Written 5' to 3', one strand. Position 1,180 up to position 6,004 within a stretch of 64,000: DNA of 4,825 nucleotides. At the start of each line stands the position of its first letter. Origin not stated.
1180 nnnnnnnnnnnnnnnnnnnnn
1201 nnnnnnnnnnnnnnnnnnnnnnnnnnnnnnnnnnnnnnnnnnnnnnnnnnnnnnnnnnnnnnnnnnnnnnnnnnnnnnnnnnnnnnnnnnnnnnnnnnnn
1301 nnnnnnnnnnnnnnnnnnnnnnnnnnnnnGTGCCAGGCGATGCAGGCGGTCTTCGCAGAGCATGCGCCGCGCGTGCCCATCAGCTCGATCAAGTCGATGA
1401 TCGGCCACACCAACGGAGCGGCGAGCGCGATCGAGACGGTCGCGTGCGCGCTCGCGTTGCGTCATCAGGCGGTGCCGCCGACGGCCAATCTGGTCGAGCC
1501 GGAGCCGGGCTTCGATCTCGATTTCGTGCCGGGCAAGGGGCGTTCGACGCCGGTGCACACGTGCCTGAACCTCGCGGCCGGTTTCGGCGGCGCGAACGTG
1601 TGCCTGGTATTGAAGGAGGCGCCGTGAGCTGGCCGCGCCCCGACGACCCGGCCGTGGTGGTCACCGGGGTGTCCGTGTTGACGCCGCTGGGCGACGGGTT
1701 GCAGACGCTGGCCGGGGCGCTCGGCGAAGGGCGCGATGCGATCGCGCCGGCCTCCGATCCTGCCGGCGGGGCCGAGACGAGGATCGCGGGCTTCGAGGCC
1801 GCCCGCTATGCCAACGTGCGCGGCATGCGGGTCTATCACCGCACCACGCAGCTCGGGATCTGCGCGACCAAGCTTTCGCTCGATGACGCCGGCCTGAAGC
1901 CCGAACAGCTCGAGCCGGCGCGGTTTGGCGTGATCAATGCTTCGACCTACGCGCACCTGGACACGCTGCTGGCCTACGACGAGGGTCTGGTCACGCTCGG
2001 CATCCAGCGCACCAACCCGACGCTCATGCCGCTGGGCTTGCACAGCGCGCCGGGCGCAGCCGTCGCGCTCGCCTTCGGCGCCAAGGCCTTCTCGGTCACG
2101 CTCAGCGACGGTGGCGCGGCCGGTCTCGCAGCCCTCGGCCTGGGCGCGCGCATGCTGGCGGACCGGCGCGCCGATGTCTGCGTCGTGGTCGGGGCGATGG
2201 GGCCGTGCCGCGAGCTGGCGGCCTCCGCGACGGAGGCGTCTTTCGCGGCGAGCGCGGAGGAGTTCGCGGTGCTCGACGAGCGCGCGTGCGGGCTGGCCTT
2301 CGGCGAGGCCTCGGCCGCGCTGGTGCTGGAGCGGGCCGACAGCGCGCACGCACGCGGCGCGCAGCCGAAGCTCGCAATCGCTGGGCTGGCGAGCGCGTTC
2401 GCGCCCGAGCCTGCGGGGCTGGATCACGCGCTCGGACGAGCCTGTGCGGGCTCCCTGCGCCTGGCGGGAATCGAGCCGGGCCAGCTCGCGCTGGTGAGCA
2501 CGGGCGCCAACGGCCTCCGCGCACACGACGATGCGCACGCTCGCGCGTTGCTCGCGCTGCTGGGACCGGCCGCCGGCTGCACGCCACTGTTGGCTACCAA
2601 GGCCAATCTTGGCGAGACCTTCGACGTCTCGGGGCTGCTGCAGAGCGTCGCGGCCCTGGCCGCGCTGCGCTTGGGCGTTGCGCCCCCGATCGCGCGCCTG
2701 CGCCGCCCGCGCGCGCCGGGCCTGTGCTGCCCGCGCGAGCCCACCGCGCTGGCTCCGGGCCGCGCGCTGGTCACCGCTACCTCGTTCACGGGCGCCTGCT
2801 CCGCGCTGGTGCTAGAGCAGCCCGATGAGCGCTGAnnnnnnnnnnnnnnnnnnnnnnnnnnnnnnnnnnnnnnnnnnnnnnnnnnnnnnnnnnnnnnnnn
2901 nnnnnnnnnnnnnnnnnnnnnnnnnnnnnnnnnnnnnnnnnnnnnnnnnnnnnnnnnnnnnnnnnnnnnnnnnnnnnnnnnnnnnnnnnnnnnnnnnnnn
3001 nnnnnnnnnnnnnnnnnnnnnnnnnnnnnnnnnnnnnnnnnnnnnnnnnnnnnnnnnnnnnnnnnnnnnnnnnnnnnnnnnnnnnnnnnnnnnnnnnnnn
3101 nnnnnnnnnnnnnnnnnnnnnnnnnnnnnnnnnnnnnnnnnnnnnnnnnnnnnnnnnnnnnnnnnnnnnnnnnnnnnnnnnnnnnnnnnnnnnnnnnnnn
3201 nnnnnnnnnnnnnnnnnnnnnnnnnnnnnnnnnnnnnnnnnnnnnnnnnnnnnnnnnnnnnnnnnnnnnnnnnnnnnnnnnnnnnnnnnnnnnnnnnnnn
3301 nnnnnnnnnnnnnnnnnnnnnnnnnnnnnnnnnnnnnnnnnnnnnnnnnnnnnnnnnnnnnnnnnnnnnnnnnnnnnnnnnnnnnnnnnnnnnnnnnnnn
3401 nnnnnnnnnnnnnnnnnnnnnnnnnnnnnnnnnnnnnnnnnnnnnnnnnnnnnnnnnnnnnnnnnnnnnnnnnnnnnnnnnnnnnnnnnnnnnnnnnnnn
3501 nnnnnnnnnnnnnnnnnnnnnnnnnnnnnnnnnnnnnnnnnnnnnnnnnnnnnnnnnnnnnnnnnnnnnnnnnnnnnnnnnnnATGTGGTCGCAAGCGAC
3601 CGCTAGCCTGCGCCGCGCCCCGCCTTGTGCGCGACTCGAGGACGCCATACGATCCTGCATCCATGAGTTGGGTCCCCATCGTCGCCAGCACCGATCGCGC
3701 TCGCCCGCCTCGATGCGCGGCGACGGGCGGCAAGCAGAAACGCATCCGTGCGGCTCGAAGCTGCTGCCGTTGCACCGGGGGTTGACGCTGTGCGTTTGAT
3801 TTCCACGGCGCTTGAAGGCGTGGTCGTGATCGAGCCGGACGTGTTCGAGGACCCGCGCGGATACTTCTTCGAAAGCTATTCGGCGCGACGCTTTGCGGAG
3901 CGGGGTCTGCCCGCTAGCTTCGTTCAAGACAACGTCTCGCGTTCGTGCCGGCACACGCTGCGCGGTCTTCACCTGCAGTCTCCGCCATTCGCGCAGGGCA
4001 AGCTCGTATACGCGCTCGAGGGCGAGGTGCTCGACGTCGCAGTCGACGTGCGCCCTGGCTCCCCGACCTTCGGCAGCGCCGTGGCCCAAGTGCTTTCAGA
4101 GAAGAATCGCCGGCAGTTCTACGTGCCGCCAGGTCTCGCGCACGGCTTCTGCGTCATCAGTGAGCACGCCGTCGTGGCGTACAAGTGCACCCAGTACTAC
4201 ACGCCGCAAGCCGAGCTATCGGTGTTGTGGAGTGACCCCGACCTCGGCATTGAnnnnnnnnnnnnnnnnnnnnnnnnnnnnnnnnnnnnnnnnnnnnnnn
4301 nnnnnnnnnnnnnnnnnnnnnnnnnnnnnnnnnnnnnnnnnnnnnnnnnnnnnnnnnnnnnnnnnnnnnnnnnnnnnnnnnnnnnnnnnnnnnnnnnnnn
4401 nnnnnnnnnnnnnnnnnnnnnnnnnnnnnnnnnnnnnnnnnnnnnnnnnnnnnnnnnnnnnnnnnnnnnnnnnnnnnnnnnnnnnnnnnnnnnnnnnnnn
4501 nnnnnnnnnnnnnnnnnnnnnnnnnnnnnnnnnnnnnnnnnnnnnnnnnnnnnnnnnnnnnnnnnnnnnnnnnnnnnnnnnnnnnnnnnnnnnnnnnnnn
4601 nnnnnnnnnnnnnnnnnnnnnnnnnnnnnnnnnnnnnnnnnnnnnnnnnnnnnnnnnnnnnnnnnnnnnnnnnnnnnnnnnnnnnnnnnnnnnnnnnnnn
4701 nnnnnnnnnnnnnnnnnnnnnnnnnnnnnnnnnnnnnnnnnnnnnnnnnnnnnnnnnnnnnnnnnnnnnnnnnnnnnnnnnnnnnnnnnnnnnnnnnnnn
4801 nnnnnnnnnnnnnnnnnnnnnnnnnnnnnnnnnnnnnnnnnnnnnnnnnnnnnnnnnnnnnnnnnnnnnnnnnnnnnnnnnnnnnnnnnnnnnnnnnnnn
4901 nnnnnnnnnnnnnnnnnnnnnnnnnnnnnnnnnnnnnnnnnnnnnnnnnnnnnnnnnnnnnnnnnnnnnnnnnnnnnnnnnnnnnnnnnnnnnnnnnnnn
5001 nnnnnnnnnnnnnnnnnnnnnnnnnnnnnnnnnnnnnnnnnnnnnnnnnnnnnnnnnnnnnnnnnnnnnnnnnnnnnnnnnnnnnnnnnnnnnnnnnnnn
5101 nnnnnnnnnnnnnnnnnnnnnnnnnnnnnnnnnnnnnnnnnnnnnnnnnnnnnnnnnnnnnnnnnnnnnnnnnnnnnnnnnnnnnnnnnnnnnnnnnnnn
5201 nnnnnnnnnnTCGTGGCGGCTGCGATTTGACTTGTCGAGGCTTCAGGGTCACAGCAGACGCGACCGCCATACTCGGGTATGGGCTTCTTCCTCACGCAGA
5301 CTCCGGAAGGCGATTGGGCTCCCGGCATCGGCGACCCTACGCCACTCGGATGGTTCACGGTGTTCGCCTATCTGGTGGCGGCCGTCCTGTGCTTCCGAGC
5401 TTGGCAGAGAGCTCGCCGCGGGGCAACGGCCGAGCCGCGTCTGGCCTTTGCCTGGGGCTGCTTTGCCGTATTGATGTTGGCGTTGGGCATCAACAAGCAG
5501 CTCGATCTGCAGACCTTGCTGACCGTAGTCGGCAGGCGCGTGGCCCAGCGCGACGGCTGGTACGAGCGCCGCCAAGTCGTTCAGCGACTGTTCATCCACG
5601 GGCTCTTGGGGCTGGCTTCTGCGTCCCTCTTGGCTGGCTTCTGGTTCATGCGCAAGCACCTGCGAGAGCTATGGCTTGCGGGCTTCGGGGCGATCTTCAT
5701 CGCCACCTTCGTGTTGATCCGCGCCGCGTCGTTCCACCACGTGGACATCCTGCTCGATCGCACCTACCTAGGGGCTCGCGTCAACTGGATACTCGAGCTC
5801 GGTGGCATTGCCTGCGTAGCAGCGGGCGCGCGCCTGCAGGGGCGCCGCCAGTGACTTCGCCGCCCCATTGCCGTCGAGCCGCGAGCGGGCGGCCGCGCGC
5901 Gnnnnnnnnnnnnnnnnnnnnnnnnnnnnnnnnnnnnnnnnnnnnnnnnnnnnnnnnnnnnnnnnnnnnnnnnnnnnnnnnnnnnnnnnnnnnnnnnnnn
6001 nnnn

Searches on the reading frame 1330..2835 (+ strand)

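Call 34: search_protein_families(library=pfam, proteins=[window:1330-2835:+], max_evalue=0.0001)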
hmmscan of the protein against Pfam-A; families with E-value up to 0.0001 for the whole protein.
window:1330-2835:+ (501 aa): 2 families
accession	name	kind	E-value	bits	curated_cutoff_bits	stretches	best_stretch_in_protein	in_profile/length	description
PF00109.32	ketoacyl-synt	-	1.6e-20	74.2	20.8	1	108-338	3-251/252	Beta-ketoacyl synthase, N-terminal domain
PF02801.28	Ketoacyl-synt_C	-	1.3e-08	35.3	20.8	1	366-456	25-117/119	Beta-ketoacyl synthase, C-terminal domain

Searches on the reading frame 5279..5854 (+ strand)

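Call 7: search_protein_families(library=ncbifam, proteins=[window:5279-5854:+], max_evalue=0.01)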
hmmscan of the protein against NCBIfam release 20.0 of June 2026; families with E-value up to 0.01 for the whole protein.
window:5279-5854:+ (191 aa): 0 families

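Call 8: search_protein_families(library=pfam, proteins=[window:5279-5854:+], max_evalue=0.01)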
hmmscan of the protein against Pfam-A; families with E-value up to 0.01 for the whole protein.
window:5279-5854:+ (191 aa): 1 family
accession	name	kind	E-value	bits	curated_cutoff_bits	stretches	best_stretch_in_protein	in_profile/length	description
PF02293.20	AmiS_UreI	-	0.0016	18.9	25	1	19-80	83-139/166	AmiS/UreI family transporter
